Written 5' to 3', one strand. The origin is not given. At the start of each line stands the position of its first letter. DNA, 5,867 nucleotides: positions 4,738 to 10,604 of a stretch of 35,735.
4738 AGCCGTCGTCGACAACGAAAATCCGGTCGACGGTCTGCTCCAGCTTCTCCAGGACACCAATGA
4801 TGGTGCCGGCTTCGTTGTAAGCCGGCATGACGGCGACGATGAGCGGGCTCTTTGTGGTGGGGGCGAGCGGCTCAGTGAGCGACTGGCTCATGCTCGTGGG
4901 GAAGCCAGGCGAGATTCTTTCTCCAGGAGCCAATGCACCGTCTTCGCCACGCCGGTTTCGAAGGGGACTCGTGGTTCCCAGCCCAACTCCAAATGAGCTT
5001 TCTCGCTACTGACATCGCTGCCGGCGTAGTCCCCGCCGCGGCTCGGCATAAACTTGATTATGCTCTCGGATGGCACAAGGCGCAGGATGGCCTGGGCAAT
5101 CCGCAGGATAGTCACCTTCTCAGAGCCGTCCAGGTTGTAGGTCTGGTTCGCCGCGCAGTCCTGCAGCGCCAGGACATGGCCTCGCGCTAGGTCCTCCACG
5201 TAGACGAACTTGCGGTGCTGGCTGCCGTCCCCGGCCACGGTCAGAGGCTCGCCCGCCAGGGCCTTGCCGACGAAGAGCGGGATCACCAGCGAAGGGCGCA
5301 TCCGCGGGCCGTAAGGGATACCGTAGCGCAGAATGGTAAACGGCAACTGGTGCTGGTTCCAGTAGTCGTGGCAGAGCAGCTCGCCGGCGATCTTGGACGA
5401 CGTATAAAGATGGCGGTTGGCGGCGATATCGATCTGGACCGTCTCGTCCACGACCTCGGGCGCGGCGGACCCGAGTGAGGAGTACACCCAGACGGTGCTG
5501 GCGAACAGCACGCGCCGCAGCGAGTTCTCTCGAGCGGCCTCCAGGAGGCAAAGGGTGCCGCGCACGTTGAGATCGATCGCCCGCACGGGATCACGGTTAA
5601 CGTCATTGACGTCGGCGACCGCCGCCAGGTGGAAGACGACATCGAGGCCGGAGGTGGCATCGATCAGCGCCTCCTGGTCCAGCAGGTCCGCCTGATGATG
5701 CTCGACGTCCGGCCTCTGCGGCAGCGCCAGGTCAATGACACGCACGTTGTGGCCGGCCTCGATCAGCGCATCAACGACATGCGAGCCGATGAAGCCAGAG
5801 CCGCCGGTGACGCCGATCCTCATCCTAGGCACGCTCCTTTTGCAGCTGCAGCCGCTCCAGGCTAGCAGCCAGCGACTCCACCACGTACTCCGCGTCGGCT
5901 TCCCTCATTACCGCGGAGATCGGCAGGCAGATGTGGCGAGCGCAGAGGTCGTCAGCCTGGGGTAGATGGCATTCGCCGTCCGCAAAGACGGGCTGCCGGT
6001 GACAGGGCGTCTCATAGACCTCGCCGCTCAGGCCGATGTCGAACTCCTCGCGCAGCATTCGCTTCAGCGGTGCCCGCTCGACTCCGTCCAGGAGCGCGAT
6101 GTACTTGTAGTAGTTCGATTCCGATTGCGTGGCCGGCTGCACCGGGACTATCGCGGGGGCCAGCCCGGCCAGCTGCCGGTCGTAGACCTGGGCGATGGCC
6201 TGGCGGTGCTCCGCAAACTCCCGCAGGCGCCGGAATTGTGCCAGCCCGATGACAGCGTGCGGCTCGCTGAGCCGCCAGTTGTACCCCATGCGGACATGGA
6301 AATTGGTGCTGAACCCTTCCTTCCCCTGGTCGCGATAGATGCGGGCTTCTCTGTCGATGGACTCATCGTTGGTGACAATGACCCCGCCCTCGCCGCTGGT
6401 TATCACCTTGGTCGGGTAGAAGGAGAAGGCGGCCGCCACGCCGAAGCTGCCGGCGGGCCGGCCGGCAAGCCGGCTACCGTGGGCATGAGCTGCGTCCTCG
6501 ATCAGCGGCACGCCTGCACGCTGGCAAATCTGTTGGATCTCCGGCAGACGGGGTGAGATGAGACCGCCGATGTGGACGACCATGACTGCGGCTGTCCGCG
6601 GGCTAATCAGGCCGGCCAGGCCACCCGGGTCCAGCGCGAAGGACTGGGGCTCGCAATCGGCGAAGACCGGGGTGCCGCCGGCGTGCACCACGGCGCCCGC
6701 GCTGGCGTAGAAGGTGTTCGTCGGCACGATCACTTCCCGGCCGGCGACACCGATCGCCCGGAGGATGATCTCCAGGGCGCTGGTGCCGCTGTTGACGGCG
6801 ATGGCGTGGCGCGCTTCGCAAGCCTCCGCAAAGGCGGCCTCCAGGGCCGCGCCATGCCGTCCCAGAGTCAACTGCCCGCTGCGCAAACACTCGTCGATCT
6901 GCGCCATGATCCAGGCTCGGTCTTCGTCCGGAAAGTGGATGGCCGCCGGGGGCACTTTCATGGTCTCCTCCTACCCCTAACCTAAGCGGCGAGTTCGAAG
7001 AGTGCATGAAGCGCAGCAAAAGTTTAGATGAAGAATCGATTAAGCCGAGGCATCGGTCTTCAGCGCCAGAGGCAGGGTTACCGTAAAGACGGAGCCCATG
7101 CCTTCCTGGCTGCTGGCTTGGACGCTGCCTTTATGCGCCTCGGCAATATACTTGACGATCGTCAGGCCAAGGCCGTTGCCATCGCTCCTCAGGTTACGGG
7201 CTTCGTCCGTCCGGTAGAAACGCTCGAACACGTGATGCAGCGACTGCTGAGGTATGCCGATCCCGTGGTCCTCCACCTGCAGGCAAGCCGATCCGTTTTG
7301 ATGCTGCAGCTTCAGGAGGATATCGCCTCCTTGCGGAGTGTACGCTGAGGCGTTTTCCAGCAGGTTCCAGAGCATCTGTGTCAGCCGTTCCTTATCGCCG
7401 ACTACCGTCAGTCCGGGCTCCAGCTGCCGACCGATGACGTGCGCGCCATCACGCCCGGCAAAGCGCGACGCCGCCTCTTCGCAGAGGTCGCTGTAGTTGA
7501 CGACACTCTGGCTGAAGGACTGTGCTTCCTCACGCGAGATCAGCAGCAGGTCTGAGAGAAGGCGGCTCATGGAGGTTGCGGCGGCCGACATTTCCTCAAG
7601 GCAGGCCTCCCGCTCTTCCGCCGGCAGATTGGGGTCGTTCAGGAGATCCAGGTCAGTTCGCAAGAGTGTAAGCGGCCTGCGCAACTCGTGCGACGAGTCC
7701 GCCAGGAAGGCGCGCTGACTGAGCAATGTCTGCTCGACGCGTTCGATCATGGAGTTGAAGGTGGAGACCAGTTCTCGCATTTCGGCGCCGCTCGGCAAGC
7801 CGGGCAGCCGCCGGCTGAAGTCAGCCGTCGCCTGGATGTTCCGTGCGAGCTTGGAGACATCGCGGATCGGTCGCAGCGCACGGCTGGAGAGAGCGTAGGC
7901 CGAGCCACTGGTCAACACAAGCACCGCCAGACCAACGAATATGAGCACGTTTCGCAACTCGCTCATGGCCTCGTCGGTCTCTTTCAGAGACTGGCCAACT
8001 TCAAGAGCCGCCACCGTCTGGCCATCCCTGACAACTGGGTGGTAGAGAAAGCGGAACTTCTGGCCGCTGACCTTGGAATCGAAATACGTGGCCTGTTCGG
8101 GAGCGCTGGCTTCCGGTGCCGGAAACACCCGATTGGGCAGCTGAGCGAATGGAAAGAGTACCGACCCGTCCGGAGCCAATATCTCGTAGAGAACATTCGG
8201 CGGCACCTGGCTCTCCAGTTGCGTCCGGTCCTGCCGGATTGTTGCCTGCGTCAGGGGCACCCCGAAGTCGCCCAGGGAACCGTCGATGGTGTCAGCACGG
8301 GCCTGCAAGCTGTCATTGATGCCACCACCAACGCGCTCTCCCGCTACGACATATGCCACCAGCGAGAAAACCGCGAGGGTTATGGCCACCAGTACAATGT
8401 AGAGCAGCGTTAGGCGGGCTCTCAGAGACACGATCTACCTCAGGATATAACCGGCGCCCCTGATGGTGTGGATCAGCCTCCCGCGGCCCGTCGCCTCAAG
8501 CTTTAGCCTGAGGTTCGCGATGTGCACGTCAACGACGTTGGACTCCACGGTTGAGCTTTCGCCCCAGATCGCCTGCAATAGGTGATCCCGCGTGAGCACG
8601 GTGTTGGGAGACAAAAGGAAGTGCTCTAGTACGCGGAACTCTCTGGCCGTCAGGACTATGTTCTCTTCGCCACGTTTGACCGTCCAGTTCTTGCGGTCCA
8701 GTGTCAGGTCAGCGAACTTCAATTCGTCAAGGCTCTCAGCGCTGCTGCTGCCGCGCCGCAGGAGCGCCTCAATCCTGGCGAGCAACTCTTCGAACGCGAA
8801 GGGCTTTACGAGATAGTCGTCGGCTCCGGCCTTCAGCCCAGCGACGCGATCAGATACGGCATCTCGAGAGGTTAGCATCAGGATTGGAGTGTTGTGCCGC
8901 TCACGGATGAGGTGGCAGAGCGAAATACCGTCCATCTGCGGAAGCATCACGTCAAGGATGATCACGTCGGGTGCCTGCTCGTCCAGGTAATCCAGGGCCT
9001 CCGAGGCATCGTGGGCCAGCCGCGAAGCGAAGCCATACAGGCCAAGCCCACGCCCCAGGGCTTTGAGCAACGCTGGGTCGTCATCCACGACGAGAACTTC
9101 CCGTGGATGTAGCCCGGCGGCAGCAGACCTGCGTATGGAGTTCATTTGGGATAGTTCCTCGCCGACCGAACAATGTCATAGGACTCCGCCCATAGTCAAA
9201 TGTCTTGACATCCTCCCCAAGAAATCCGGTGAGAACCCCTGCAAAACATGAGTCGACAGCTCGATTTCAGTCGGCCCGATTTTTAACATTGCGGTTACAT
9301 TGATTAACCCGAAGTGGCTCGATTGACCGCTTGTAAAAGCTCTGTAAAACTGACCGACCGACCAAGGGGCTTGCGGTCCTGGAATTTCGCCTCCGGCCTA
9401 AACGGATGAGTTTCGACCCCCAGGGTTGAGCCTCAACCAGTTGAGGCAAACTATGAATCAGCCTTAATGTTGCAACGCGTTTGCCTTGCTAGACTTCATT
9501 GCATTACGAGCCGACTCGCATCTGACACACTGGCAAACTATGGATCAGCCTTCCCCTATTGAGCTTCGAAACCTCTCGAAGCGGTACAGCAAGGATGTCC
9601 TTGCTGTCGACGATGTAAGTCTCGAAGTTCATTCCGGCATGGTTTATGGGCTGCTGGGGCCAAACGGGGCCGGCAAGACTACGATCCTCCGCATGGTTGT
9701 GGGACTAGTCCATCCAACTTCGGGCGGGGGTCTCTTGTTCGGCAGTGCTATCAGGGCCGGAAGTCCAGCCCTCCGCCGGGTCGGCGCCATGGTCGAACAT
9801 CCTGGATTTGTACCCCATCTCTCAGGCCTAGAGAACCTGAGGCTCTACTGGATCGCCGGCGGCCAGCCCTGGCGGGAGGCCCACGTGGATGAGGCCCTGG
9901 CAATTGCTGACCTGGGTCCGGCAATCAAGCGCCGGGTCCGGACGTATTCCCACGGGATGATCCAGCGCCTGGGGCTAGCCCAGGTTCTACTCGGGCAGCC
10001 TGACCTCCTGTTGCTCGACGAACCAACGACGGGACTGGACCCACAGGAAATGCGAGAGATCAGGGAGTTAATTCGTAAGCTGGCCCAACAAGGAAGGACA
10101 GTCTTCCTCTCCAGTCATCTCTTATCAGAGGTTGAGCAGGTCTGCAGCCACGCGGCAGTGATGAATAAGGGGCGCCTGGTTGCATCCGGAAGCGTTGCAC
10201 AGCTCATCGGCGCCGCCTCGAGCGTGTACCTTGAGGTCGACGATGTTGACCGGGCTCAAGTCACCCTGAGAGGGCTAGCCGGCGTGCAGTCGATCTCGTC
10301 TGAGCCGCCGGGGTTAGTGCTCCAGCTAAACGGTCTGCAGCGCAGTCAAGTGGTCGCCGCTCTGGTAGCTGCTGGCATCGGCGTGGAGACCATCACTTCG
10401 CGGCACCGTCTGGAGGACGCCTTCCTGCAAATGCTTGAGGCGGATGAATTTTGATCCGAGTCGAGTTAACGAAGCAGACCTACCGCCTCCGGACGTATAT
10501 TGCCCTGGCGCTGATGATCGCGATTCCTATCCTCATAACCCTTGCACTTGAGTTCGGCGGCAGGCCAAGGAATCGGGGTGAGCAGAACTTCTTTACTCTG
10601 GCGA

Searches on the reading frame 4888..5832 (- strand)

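Call 81: search_protein_families(library=pfam, proteins=[window:4888-5832:-], max_evalue=0.00001)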
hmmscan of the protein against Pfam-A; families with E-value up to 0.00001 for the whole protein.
window:4888-5832:- (314 aa): 8 families
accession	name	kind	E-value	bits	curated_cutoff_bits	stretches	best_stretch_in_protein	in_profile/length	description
PF01370.27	Epimerase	-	9e-56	189.4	20.9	1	8-234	3-239/240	NAD dependent epimerase/dehydratase family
PF16363.11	GDP_Man_Dehyd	-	3.3e-38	132.4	27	1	8-298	2-332/332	GDP-mannose 4,6 dehydratase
PF01073.25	3Beta_HSD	-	3.5e-27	95.6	22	1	8-229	2-235/280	3-beta hydroxysteroid dehydrogenase/isomerase family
PF02719.21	Polysacc_synt_2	-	2.1e-15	57.1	20.2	1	8-255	3-249/293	Polysaccharide biosynthesis protein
PF04321.23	RmlD_sub_bind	-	3.7e-15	56.2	27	1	4-255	1-233/287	RmlD substrate binding domain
PF07993.18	NAD_binding_4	-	3.8e-15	56.2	20.1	1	51-172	77-206/258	Male sterility protein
PF13460.12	NAD_binding_10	-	6.5e-11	42.9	27.2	1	10-171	1-144/184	NAD(P)H-binding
PF05368.20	NmrA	-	1.8e-06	28.2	27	1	5-113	4-107/298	NmrA-like family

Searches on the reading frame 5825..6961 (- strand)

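Call 81: search_protein_families(library=pfam, proteins=[window:5825-6961:-], max_evalue=0.00001)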
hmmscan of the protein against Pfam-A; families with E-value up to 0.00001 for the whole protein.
window:5825-6961:- (378 aa): 2 families
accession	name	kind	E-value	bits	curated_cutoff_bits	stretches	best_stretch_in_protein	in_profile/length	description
PF01041.23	DegT_DnrJ_EryC1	-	1e-103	347.8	19.8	1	17-364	6-359/360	DegT/DnrJ/EryC1/StrS aminotransferase family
PF00155.27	Aminotran_1_2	-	7.8e-06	25.7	19.7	0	38-164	45-193/361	Aminotransferase class I and II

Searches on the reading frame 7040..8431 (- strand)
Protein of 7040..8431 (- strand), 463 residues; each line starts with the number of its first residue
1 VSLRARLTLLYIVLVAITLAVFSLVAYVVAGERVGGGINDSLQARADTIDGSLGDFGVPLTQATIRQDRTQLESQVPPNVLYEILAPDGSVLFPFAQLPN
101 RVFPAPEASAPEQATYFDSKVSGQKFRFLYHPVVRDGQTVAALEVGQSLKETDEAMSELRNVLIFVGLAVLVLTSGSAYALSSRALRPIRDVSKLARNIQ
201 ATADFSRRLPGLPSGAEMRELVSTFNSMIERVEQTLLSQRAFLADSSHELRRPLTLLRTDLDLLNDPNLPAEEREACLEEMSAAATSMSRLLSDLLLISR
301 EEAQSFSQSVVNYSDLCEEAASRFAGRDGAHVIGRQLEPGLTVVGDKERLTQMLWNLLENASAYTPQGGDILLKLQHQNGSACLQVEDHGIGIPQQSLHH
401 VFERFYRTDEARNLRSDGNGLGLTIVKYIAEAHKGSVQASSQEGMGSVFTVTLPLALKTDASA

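Call 81: search_protein_families(library=pfam, proteins=[window:7040-8431:-], max_evalue=0.00001)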
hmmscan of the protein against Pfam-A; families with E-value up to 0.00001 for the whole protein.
window:7040-8431:- (463 aa): 4 families
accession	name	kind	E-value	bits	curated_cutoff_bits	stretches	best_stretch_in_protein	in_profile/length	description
PF02518.31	HATPase_c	-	5.5e-28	98.1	26.4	1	345-456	1-110/111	Histidine kinase-, DNA gyrase B-, and HSP90-like ATPase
PF00512.31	HisKA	-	4.8e-11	43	26.9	1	239-303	2-65/66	His Kinase A (phospho-acceptor) domain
PF00672.30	HAMP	-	2.4e-10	41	25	1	181-234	2-53/53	HAMP domain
PF08521.16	2CSK_N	-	5.7e-07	30.1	23.2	1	19-158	5-139/140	Two-component sensor kinase N-terminal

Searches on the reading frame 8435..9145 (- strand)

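Call 81: search_protein_families(library=pfam, proteins=[window:8435-9145:-], max_evalue=0.00001)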
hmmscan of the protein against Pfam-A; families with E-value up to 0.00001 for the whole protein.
window:8435-9145:- (236 aa): 2 families
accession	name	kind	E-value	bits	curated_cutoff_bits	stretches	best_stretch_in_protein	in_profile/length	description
PF00072.30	Response_reg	-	2.4e-31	108.6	30.2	1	17-126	1-111/111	Response regulator receiver domain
PF00486.34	Trans_reg_C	-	9.5e-25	86.9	26.2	1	161-235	2-77/77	Transcriptional regulatory protein, C terminal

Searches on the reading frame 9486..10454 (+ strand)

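Call 81: search_protein_families(library=pfam, proteins=[window:9486-10454:+], max_evalue=0.00001)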
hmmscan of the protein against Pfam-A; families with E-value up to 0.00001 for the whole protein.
window:9486-10454:+ (322 aa): 2 families
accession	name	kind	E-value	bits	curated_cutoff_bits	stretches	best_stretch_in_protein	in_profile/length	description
PF00005.33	ABC_tran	-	1.1e-27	97.7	25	1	42-182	2-137/137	ABC transporter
PF13304.12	AAA_21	-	9.7e-14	52.6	27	1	150-213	234-300/304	AAA domain, putative AbiEii toxin, Type IV TA system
